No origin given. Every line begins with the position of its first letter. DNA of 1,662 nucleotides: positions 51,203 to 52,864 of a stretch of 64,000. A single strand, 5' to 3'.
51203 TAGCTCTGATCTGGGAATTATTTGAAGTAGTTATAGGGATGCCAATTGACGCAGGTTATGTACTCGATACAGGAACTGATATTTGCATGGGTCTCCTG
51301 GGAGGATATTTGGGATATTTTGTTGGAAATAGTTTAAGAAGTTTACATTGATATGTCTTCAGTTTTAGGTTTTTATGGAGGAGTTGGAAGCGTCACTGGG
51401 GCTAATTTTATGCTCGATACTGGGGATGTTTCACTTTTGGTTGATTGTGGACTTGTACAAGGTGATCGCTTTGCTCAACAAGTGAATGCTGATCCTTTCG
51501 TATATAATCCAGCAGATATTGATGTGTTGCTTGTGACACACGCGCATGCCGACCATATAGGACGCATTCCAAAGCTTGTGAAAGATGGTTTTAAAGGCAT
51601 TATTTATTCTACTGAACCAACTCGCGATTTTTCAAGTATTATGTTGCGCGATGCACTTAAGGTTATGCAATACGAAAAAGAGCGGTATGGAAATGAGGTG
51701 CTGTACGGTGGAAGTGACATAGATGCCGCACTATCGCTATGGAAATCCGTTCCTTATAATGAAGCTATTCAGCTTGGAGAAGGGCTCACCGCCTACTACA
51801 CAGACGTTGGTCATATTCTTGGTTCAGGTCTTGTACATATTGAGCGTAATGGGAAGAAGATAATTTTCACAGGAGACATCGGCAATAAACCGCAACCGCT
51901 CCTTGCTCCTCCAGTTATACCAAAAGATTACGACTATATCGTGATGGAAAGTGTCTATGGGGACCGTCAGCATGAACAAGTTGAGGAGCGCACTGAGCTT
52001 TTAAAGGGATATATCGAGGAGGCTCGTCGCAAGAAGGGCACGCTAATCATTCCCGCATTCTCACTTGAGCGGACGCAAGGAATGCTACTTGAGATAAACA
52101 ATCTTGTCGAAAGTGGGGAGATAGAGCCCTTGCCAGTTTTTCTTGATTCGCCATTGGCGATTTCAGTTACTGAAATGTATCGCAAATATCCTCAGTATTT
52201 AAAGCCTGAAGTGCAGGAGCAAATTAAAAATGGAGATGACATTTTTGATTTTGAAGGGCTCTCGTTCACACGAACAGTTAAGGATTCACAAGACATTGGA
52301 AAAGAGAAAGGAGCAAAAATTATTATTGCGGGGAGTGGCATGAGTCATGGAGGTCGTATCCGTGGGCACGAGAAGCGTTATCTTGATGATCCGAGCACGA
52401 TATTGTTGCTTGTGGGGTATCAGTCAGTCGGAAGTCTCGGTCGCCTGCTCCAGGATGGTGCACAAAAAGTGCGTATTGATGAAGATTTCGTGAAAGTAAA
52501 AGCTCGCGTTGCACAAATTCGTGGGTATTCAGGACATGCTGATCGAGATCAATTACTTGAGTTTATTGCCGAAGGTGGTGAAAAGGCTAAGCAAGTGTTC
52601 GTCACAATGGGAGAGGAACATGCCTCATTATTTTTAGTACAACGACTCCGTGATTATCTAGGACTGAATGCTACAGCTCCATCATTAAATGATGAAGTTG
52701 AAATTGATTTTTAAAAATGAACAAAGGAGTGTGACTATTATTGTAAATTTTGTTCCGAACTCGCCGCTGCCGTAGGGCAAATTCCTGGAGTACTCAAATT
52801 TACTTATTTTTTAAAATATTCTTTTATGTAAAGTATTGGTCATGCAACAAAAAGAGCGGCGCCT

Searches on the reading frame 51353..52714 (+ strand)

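Call 60: search_protein_families(library=pfam, proteins=[window:51353-52714:+], max_evalue=0.001)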
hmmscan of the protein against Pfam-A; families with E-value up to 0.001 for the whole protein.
window:51353-52714:+ (453 aa): 5 families
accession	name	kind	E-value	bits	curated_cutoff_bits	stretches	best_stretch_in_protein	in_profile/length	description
PF10996.14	Beta-Casp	-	6.5e-31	107.8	27.7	1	241-365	1-119/120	Beta-Casp domain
PF00753.33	Lactamase_B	-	2.2e-13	51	22.7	1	20-187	10-161/196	Metallo-beta-lactamase superfamily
PF16661.11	Lactamase_B_6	-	1.5e-11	44.4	27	1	21-176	2-162/193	Metallo-beta-lactamase superfamily domain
PF07521.17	RMMBL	-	1.6e-10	41.3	21.6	1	380-443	2-63/63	Zn-dependent metallo-hydrolase RNA specificity domain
PF12706.13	Lactamase_B_2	-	1.1e-06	28.9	27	1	28-89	3-65/200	Beta-lactamase superfamily domain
